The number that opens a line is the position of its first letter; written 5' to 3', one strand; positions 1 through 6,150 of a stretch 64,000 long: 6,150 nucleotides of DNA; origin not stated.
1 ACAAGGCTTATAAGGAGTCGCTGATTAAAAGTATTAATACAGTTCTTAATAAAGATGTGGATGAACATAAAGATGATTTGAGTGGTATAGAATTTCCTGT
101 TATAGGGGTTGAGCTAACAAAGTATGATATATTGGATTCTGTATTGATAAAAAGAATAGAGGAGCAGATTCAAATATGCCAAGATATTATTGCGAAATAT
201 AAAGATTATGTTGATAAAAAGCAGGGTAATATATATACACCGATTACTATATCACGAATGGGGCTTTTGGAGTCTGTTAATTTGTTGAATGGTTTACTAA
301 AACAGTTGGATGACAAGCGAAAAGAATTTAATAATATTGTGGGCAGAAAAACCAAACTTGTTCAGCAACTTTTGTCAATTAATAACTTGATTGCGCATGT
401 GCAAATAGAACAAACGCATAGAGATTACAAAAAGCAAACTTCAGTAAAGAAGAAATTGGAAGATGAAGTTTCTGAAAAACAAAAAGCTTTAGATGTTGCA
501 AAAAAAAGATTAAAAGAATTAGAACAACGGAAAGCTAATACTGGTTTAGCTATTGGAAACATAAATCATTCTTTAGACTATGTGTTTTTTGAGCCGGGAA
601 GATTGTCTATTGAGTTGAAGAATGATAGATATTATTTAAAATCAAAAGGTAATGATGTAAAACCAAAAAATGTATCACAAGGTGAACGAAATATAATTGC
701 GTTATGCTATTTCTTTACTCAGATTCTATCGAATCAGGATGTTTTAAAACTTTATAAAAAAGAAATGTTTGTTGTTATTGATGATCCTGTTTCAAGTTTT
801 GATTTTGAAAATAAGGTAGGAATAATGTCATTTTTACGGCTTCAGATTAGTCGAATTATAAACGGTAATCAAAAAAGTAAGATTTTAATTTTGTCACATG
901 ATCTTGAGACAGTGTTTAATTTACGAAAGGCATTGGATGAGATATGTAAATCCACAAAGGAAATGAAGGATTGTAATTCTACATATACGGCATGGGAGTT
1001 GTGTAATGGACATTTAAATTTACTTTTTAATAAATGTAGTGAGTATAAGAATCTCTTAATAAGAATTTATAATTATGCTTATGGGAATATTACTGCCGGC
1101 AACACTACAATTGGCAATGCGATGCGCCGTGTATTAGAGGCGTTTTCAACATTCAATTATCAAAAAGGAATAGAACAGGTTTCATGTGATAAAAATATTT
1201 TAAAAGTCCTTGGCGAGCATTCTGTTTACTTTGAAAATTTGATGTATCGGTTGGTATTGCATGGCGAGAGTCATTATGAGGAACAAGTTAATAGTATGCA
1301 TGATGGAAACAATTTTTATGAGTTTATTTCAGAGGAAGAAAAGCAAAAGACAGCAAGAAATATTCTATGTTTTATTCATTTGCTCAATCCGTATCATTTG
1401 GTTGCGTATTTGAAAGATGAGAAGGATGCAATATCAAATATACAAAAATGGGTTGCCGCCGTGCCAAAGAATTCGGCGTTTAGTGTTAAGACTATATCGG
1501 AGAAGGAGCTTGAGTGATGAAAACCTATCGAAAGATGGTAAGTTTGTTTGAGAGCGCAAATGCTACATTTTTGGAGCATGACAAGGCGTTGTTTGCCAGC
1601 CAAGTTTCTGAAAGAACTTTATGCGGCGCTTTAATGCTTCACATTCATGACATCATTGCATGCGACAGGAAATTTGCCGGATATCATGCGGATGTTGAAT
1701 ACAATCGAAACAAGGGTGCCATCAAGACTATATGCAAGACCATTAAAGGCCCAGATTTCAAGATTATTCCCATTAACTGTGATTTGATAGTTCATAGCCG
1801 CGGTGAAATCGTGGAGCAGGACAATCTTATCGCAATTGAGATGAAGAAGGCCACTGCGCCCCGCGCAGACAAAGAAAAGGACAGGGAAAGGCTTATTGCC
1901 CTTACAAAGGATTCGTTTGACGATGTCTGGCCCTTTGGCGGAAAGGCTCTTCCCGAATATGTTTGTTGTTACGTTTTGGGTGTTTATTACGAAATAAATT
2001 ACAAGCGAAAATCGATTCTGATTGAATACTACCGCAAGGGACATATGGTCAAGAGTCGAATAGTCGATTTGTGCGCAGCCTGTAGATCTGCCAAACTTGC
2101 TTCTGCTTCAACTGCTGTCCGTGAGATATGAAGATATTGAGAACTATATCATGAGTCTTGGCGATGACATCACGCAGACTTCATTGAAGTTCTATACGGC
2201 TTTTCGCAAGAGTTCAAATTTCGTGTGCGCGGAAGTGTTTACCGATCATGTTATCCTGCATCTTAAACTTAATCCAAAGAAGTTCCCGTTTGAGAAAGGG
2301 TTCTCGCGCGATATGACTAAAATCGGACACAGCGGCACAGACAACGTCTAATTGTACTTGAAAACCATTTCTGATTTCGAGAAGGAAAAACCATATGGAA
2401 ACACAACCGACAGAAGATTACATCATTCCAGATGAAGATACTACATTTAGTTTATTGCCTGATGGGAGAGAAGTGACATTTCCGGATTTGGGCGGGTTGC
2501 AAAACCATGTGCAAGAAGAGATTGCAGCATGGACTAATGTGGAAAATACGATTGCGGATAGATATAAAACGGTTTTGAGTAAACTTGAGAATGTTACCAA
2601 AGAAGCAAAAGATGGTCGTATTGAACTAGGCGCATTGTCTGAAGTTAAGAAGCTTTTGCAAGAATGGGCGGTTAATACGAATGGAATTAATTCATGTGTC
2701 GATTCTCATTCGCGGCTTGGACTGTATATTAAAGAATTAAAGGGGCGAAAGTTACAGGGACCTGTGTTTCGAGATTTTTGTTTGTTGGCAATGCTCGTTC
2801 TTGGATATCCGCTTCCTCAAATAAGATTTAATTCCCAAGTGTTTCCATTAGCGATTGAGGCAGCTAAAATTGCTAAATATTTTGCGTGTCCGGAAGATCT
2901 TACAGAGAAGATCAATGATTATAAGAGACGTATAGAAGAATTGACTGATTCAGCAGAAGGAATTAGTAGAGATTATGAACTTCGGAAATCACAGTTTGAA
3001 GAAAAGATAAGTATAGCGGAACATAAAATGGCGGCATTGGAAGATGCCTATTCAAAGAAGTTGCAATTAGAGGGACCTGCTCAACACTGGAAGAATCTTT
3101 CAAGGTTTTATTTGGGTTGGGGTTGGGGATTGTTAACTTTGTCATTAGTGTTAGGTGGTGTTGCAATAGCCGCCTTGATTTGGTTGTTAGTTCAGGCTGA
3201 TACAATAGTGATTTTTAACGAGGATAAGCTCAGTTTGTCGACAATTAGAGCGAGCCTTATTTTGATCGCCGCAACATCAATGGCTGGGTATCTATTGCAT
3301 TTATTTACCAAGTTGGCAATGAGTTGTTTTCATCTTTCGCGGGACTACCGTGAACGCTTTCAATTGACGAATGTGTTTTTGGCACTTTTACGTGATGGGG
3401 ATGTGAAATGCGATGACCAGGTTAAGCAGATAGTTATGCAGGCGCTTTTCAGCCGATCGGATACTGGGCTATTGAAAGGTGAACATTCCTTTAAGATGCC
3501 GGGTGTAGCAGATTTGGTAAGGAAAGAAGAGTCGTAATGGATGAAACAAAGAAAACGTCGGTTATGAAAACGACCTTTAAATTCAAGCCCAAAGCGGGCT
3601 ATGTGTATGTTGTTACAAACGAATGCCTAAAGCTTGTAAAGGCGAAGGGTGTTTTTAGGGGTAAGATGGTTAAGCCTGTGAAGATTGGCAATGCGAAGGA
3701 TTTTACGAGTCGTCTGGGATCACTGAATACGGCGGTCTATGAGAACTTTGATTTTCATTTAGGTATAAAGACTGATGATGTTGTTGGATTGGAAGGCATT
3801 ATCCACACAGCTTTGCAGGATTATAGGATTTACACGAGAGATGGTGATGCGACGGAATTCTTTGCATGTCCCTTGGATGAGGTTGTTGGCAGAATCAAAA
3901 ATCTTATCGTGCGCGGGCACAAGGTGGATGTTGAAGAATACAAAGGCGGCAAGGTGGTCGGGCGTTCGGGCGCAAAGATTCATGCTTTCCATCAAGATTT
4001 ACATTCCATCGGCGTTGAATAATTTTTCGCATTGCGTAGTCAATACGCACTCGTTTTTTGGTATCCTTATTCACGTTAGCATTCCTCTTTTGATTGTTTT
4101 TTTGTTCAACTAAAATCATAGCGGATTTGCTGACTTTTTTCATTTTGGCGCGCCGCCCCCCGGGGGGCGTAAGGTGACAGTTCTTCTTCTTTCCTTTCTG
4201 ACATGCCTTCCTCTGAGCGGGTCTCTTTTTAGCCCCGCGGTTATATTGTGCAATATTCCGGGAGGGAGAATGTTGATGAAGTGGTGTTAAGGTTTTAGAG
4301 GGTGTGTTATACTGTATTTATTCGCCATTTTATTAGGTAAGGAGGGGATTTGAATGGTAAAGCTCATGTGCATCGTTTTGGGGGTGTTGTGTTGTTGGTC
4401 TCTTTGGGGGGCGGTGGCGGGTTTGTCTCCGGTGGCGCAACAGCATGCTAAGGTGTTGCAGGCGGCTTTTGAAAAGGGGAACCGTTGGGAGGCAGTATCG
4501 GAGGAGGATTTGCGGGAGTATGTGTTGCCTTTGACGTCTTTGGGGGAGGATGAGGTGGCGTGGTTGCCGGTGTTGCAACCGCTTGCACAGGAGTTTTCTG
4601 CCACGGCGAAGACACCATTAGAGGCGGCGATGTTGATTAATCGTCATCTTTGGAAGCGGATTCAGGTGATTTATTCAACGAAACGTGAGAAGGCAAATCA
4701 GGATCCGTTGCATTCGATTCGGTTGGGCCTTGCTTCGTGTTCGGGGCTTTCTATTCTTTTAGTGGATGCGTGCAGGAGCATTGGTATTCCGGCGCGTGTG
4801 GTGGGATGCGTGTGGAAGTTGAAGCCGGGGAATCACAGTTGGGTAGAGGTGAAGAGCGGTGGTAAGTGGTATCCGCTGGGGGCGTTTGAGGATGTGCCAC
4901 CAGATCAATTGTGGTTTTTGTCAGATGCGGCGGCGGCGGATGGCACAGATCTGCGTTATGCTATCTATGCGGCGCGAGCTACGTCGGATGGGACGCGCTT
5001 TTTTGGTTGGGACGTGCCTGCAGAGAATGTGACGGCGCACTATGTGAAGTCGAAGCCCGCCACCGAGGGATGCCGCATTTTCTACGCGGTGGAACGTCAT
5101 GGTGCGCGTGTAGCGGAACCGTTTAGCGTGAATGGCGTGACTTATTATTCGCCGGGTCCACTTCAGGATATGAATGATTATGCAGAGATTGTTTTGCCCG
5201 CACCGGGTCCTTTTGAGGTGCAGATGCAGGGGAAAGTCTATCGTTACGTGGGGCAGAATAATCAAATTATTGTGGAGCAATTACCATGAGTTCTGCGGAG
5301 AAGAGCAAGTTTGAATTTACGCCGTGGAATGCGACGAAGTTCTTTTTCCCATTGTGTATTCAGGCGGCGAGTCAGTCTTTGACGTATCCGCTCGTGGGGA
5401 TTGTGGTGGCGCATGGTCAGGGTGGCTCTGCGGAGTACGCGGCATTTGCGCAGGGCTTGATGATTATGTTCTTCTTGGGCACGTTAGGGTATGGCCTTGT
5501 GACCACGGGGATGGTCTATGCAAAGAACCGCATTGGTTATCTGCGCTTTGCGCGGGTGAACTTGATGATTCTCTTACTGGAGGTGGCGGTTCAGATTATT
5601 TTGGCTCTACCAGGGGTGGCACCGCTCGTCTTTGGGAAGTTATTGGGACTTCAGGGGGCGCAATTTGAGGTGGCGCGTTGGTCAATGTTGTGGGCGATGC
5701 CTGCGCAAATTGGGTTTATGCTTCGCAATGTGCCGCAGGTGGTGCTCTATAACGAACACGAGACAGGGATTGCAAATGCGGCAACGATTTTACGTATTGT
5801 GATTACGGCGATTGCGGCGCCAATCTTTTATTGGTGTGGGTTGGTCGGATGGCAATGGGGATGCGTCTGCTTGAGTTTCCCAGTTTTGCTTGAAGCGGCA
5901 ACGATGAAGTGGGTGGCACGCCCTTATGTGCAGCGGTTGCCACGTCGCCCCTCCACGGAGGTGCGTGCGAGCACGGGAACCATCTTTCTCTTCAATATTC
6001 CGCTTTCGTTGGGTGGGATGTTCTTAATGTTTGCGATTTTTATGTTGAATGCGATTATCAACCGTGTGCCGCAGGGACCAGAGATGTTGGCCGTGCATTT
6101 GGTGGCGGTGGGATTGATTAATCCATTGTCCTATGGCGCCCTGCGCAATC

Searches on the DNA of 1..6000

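Call 100: search_rna_families(source=window, start=1, end=6000, threshold=evalue, max_evalue=0.1)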
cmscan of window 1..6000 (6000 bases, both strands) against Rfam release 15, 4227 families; matches with E-value up to 0.1: 0.
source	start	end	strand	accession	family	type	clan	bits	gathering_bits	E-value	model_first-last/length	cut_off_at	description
